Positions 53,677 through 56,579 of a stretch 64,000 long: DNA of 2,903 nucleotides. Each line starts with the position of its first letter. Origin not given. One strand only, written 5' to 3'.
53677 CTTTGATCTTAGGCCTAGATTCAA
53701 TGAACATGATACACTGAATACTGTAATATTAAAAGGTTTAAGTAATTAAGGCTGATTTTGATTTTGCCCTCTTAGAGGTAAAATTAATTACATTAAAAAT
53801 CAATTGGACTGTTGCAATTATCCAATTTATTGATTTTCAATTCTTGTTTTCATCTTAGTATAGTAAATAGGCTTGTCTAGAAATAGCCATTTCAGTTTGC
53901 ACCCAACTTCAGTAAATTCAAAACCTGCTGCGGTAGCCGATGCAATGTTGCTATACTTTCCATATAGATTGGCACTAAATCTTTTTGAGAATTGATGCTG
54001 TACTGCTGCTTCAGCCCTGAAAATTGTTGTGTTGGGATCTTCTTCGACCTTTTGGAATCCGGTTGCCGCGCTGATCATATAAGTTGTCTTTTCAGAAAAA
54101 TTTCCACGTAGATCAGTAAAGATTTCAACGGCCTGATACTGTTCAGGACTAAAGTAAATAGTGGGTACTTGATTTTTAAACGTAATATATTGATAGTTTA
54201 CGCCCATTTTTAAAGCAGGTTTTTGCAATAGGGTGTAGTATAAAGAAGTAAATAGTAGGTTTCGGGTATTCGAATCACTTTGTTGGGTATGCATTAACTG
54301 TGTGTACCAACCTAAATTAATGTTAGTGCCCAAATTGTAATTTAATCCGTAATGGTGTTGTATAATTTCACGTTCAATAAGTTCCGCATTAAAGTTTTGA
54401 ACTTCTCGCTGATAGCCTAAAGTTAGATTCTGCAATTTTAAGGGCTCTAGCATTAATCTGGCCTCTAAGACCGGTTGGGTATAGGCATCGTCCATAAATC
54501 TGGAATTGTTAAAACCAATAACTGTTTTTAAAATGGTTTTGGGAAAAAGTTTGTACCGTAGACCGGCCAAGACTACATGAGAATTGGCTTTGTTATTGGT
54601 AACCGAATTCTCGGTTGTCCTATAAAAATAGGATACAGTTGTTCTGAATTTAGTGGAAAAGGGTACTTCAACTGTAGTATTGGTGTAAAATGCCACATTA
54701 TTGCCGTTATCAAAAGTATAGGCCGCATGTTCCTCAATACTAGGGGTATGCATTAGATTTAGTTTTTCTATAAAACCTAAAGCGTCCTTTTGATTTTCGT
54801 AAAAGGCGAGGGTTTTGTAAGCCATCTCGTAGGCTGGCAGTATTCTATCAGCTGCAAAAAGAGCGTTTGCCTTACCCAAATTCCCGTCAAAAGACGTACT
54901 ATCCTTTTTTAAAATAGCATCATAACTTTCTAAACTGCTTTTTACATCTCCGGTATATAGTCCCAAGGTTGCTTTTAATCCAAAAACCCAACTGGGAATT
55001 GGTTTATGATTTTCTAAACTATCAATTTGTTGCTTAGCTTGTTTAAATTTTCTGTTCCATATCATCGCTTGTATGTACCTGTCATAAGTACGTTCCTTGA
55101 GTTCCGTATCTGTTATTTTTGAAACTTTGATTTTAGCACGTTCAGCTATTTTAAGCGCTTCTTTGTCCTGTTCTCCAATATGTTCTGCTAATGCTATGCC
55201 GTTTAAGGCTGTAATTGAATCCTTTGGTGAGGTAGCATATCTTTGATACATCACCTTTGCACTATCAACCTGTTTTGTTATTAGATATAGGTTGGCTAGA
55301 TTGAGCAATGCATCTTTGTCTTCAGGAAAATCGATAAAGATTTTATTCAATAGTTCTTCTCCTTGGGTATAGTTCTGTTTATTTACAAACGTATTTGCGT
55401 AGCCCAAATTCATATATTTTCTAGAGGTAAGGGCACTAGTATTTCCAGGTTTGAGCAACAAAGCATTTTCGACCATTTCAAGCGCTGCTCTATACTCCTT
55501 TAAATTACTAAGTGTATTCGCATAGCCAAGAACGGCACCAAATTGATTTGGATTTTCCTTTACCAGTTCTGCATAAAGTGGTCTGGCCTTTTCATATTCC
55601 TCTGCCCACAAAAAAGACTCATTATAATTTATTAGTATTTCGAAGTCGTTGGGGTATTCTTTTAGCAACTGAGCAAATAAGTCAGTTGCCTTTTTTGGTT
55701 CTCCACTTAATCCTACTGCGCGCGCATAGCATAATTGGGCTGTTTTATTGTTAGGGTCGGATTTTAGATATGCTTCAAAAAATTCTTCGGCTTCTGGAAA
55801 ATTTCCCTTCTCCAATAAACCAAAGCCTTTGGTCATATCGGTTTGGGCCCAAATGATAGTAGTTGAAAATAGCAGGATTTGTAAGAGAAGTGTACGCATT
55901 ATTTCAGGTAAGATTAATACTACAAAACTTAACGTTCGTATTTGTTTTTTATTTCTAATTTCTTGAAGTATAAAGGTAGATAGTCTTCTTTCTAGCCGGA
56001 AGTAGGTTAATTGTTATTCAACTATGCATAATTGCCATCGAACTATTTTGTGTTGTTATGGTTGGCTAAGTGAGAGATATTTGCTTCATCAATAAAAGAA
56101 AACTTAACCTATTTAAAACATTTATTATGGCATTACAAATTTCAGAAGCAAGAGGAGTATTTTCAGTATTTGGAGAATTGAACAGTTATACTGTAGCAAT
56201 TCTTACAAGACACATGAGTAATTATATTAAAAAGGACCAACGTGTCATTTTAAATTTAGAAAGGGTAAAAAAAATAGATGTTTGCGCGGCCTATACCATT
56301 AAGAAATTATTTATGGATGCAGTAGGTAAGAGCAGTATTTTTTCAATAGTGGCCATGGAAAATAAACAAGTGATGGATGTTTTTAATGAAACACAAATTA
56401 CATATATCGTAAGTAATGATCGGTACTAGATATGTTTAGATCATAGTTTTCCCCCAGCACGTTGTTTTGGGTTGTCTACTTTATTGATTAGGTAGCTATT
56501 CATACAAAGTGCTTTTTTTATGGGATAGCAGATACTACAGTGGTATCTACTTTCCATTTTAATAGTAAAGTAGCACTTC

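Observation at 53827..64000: Second, compact exopolysaccharide-type locus adjacent to the sensory operon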

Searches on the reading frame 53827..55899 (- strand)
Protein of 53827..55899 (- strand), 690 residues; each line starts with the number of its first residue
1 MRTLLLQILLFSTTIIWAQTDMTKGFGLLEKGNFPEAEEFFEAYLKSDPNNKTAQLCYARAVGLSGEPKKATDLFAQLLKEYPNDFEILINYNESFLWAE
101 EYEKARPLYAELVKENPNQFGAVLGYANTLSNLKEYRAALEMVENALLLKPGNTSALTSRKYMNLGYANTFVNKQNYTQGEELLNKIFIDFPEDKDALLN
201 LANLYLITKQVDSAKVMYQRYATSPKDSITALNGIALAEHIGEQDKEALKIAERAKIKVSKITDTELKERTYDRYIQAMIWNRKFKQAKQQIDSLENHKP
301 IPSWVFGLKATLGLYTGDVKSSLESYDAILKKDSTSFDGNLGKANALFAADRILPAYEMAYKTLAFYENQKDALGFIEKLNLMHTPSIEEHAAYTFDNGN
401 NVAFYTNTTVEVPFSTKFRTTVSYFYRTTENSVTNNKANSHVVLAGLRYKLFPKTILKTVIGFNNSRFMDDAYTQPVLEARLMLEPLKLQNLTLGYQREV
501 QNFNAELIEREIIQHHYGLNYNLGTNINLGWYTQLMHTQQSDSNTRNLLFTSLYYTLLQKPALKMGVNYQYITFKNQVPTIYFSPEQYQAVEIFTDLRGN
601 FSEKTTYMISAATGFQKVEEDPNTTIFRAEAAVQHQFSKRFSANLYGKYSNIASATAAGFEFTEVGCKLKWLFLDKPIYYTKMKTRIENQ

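Call 3: search_protein_families(library=pfam, proteins=[window:53827-55899:-], max_evalue=0.01)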
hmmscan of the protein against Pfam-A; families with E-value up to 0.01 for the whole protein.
window:53827-55899:- (690 aa): 17 families
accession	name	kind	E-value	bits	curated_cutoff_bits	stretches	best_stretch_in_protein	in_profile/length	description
PF14559.12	TPR_19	-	2.8e-25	88.9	25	3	28-87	1-60/68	Tetratricopeptide repeat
PF13428.12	TPR_14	-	3.1e-19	68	23.5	1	54-92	3-41/44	Tetratricopeptide repeat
PF13432.12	TPR_16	-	5.8e-16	59.1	32.7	1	28-85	7-64/65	Tetratricopeptide repeat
PF25062.1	ARM_TT21_N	-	3.1e-11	43.9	40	2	96-212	109-219/222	Tetratricopeptide repeat protein 21 N-terminal ARM repeat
PF07719.23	TPR_2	-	3.7e-10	39.5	27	0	24-51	7-34/34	Tetratricopeptide repeat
PF23914.1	TPR_CcmH_CycH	-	7.8e-09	36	42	1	32-115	64-150/158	Cytochrome c-type biogenesis protein H TPR domain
PF13174.12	TPR_6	-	3.4e-08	34.1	26.3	0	61-84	13-32/33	Tetratricopeptide repeat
PF24575.1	TPR_Slam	-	4.5e-08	33.9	35.2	0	74-140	33-101/104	Surface lipoprotein assembly modifier, N-terminal TPR repeats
PF13431.12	TPR_17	-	9.8e-08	32.1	24.4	0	191-214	9-32/34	Tetratricopeptide repeat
PF00515.34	TPR_1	-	5.7e-07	29.5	27.8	0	28-51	11-34/34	Tetratricopeptide repeat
PF12895.13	ANAPC3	-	5e-06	27.2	27.2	1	31-106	2-76/82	Anaphase-promoting complex, cyclosome, subunit 3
PF05420.17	BCSC_C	-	2.5e-05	24.1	23.5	1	530-643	157-277/336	Cellulose synthase operon protein C C-terminus (BCSC_C)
PF12583.14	TPPII_C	-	2.7e-05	25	27.7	0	101-134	30-62/69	Tripeptidyl peptidase II, C-terminal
PF13181.12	TPR_8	-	0.00018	21.8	25.7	0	197-220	3-26/34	Tetratricopeptide repeat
PF14561.12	TPR_20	-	0.0065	17.2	25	0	41-81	11-51/90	Tetratricopeptide repeat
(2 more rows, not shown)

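Call 5: search_protein_families(library=ncbifam, proteins=[window:53827-55899:-], max_evalue=0.01)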
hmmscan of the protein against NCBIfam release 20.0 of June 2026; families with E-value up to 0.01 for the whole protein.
window:53827-55899:- (690 aa): 15 families
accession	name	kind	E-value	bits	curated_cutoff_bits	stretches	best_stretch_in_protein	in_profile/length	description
TIGR02917.1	PEP_TPR_lipo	equivalog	2.5e-21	75.3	312.2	2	29-154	714-837/899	XrtA/PEP-CTERM system TPR-repeat protein PrsT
NF040959.1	MamA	equivalog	5.3e-15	55.4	200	1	25-154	44-173/204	magnetosome protein MamA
NF047371.1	FlcA_CTERM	equivalog_domain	3.1e-14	52.4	300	2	30-118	167-262/646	periplasmic flagellar collar protein FlcA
TIGR03939.1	PGA_TPR_OMP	equivalog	7.6e-14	50.9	366.65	2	201-595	316-719/800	poly-beta-1,6 N-acetyl-D-glucosamine export porin PgaA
NF033920.0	C39_PA2778_fam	equivalog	1.4e-12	47.6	150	2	149-255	145-250/255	PA2778 family cysteine peptidase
TIGR02521.1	type_IV_pilW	equivalog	4.1e-12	46.2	154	2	101-246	80-221/234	type IV pilus biogenesis/stability protein PilW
NF052400.1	M48_BAM_BepA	equivalog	8.3e-11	41.3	570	1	35-156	288-411/483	beta-barrel assembly-enhancing protease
NF053607.1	CHU_0125_OmpA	equivalog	5.9e-10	38.3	620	2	6-118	6-119/639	CHU_0125 family OmpA-like outer membrane integrity protein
NF052415.1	T3SS_chap_SctY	equivalog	1.5e-09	38.3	70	0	193-255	4-66/106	type III secretion apparatus assembly chaperone SctY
TIGR02552.1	LcrH_SycD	equivalog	2.8e-08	33.5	104.8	1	100-156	32-88/136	SycD/LcrH family type III secretion system chaperone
TIGR02795.1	tol_pal_ybgF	equivalog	2e-06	28.4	90.1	1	21-120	5-110/119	tol-pal system protein YbgF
NF008520.0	PRK11447.1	equivalog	1.8e-05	22.8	858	0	56-163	324-426/1157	cellulose synthase complex outer membrane protein BcsC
TIGR00540.1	TPR_hemY_coli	hypoth_equivalog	0.00056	18.8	142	1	18-170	83-234/385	heme biosynthesis-associated TPR protein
NF008756.0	PRK11788.1-4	equivalog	0.0006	19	474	1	95-230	116-249/389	lipopolysaccharide assembly protein LapB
NF033758.1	gliding_GltE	equivalog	0.0057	15.7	225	0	31-86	99-154/411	adventurous gliding motility TPR repeat lipoprotein GltE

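Call 34: find_homologous_proteins(query=window:53827-55899:-, max_evalue=0.00001)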
Query window:53827-55899:- (690 aa): 1490 proteins with E <= 0.00001 among 8000 candidates; the best 120 are listed.
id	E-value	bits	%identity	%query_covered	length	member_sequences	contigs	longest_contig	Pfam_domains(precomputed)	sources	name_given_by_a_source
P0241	0.0e+0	1470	95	100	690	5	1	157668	PF14559.13,PF24575.2,PF13431.13,PF23914.2,PF25062.2,PF13432.13,PF13428.13,PF13181.13,PF07719.24,PF13174.13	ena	-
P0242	0.0e+0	1366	88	100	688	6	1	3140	PF14559.13,PF24575.2,PF13431.13,PF23914.2,PF25062.2,PF00515.35,PF13432.13,PF13428.13,PF07719.24,PF13174.13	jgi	-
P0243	0.0e+0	1350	87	99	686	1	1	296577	PF13431.13,PF23914.2,PF25062.2,PF12583.15,PF13428.13,PF14559.13,PF24575.2,PF00515.35,PF13432.13,PF13181.13,PF07719.24,PF13174.13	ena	-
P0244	0.0e+0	1316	84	100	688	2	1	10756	PF14559.13,PF24575.2,PF13431.13,PF23914.2,PF25062.2,PF13432.13,PF13428.13,PF07719.24,PF13174.13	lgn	-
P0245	0.0e+0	1281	82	100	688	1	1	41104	PF14559.13,PF24575.2,PF23914.2,PF25062.2,PF00515.35,PF05420.18,PF13432.13,PF13428.13,PF07719.24,PF13174.13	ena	-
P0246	0.0e+0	1281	82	100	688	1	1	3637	PF14559.13,PF24575.2,PF23914.2,PF25062.2,PF00515.35,PF05420.18,PF13432.13,PF13428.13,PF07719.24,PF13174.13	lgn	-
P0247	0.0e+0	1280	82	100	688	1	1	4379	PF14559.13,PF24575.2,PF23914.2,PF25062.2,PF00515.35,PF05420.18,PF13432.13,PF13428.13,PF07719.24,PF13174.13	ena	-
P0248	0.0e+0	1278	81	100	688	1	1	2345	PF14559.13,PF24575.2,PF23914.2,PF25062.2,PF00515.35,PF05420.18,PF13432.13,PF13428.13,PF07719.24,PF13174.13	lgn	-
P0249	0.0e+0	1191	76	99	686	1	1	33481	PF14559.13,PF14853.13,PF13431.13,PF23914.2,PF25062.2,PF00515.35,PF13432.13,PF13428.13,PF13181.13,PF07719.24,PF13174.13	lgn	-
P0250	0.0e+0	1190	76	98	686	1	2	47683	PF14559.13,PF13431.13,PF23914.2,PF25062.2,PF00515.35,PF13432.13,PF13428.13,PF13181.13,PF07719.24,PF13174.13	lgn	-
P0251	0.0e+0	1188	78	97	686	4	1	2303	PF14559.13,PF13431.13,PF23914.2,PF25062.2,PF00515.35,PF13424.13,PF13432.13,PF13428.13,PF13181.13,PF07719.24,PF13174.13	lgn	-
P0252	0.0e+0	1176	76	99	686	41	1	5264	PF14559.13,PF13431.13,PF23914.2,PF25062.2,PF00515.35,PF12895.14,PF13432.13,PF13428.13,PF13181.13,PF07719.24,PF13174.13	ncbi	ncbi:MAG: tetratricopeptide repeat protein [Maribacter sp.]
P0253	0.0e+0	1176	75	99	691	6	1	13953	PF13431.13,PF23914.2,PF25062.2,PF12583.15,PF13428.13,PF14559.13,PF24575.2,PF00515.35,PF13432.13,PF13181.13,PF07719.24,PF13174.13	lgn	-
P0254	0.0e+0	1173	76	98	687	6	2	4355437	PF14559.13,PF24575.2,PF13431.13,PF23914.2,PF25062.2,PF00515.35,PF13432.13,PF13428.13,PF13181.13,PF07719.24,PF13174.13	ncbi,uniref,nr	ncbi:tetratricopeptide repeat protein [Maribacter confluentis]|uniref:Tetratricopeptide repeat prote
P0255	0.0e+0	1170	76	98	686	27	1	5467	PF14559.13,PF13431.13,PF23914.2,PF25062.2,PF12583.15,PF00515.35,PF13432.13,PF13428.13,PF13181.13,PF07719.24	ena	-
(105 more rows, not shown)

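Call 50: predict_structure(alignment_id=A3)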
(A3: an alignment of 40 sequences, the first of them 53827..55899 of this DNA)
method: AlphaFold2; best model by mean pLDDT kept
length: 690 residues; sequences in the alignment: 40
mean_pLDDT: 88.4   pTM: 0.75
mean pLDDT of the five models: 88.4, 85.0, 84.4, 84.1, 73.2
residues with pLDDT >= 90: 447; 70-90: 193; 50-70: 36; < 50: 14
segments of 3 or more residues with pLDDT < 50: 504-509, 655-659
pLDDT, mean of each block of 10 residues (from residue 1): 78 57 86 91 90 93 92 94 92 93 95 94 96 96 96 94 95 90 95 94 93 96 94 97 94 96 92 96 92 82 89 86 92 88 91 90 87 90 94 88 93 93 93 82 95 91 83 84 86 87 49 84 83 91 85 88 92 70 70 94 95 84 84 95 95 55 94 88 74
secondary structure, 60 per line:
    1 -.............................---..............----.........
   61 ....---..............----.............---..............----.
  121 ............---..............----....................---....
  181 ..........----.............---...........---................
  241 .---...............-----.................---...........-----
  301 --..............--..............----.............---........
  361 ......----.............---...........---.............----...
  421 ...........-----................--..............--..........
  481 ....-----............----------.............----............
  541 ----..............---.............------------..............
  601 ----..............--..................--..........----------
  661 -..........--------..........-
elements in order (helices of 4 or more, strands of 3 or more residues): H2-30 H34-47 H52-64 H68-81 H86-98 H102-115 H120-132 H136-149 H154-173 H177-190 H195-207 H211-221 H225-241 H245-259 H265-281 H285-295 H303-316 H319-332 H337-349 H353-366 H371-383 E387-397 E401-413 E418-431 E437-452 E455-468 E471-484 E490-501 E512-524 E529-540 E545-558 E562-574 E587-600 E605-618 E621-638 E641-650 E662-671 H680-689
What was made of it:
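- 53827..55899 (-): Outer-membrane exporter: signal peptide, about 18 TPR-type helices (residues 20-383), 16-stranded beta-barrel (387-671). AF2 model pLDDT 88.4 (call 50).
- On BcsC/PgaA/PelB-type polysaccharide export porins: AF2 pLDDT 88.4, helices 20-383, 16 strands 387-671 (call 50).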

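Call 52: fold_search(model_id=the predicted structure, library=pdb)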
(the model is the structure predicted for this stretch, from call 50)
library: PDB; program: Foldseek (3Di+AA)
matches with E <= 10: 1686; with E <= 0.001: 668
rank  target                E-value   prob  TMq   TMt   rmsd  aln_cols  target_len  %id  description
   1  9b8a                  1.9e-13  1.00  0.36  0.44  18.2       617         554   12  Cryo-EM structure of E. coli cellulose synthase subunit C (released 2025-02-19)
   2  9b8h_A                2.6e-13  1.00  0.36  0.42  19.9       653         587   12  Cryo-EM structure of E. coli cellulose synthase subunit C with cellotetraose (released 2025-02-19)
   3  6eou                  2.1e-11  1.00  0.36  0.63   6.8       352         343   15  O-GlcNAc transferase TPR domain with the intellectual disability associated mutation L254F (released 2018-05-09)
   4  8chy                  1.9e-10  1.00  0.26  0.57   8.5       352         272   17  Crystal structure of an 8-repeat consensus TPR superhelix with Zinc. (released 2024-02-21)
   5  1w3b_A                3.2e-10  1.00  0.39  0.63   6.0       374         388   15  The superhelical TPR domain of O-linked GlcNAc transferase reveals structural similarities to importin alpha. (released 2004-09-09)
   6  8dtg_B                3.9e-10  1.00  0.31  0.29  10.3       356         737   18  Cryo-EM structure of Arabidopsis SPY alternative conformation 1 (released 2023-03-08)
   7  9h80_M                8.4e-10  1.00  0.40  0.67   5.5       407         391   11  Structure of the outer membrane exopolysaccharide transporter PelBC (released 2025-06-11)
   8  8dth_A                8.8e-10  1.00  0.31  0.29  10.7       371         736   18  Cryo-EM structure of Arabidopsis SPY alternative conformation 2 (released 2023-03-08)
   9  8dtg_A                1.2e-09  1.00  0.30  0.26  10.5       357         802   18  Cryo-EM structure of Arabidopsis SPY alternative conformation 1 (released 2023-03-08)
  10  1w3b_B                1.5e-09  1.00  0.35  0.60   9.4       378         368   13  The superhelical TPR domain of O-linked GlcNAc transferase reveals structural similarities to importin alpha. (released 2004-09-09)
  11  8dtf_A                1.8e-09  1.00  0.26  0.23  17.0       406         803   12  Cryo-EM structure of the full length Arabidopsis SPY with complete TPRs (released 2023-03-08)
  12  6voa_E                2.9e-09  1.00  0.37  0.57   7.0       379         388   16  Cryo-EM structure of the BBSome-ARL6 complex (released 2020-06-24)
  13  9rtt_Q                3.9e-09  1.00  0.21  0.17  22.5       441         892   16  Activated Elongation Complex with IWS1 and ELOF1 (released 2025-09-03)
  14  7ntf_A                4.1e-09  1.00  0.36  0.28   7.2       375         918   15  Cryo-EM structure of unliganded O-GlcNAc transferase (released 2021-11-17)
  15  4y25                  4.2e-09  1.00  0.36  0.79   3.9       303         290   10  Bacterial polysaccharide outer membrane secretin (released 2016-03-16)
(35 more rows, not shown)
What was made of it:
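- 53827..55899 (-): Foldseek: BcsC 9b8a E 2e-13, PelB 9h80_M TM 0.67, PgaA barrel 4y25 TM 0.79 (call 52).
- On BcsC/PgaA/PelB-type polysaccharide export porins: Foldseek BcsC E 2e-13, PelB TM 0.67, PgaA barrel TM 0.79 (call 52).
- Closest known: Pel exopolysaccharide system. Same: TPR + 16-strand barrel exporter (PelB match, call 52).
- Closest known: Cellulose and PNAG synthase-dependent systems. Same: TPR + 16-strand barrel exporter (BcsC is the top structural match, the PgaA barrel has TM 0.79; call 52).
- Checked: The best PDB matches are BcsC, PelB and PgaA (calls 50, 52).
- Porin fold: calls 50, 52. The TPR + 16-strand barrel matches PelB, BcsC and PgaA (call 52).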

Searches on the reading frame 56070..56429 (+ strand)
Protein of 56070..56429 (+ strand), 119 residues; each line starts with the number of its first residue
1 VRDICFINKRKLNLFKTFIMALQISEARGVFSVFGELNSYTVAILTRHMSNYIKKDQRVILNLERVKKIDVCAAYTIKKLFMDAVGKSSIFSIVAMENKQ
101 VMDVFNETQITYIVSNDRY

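Call 3: search_protein_families(library=pfam, proteins=[window:56070-56429:+], max_evalue=0.01)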
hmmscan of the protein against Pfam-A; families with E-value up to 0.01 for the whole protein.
window:56070-56429:+ (119 aa): 1 family
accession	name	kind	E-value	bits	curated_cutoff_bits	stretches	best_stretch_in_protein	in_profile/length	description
PF01740.26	STAS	-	7.3e-08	32.6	22.6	1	26-110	8-93/106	STAS domain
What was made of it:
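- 56127..56429 (+): Single-domain STAS protein of 100 aa from the ATG (the ORF opens at GTG 56070). Its phospho-serine motif is degenerate. Pfam STAS E 7e-8 (call 3).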

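Call 5: search_protein_families(library=ncbifam, proteins=[window:56070-56429:+], max_evalue=0.01)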
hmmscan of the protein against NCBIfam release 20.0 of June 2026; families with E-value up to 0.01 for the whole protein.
window:56070-56429:+ (119 aa): 1 family
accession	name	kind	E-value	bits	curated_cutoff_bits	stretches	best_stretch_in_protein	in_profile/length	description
TIGR00377.1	ant_ant_sig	superfamily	0.00015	21.6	53.45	1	22-110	7-96/108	anti-sigma factor antagonist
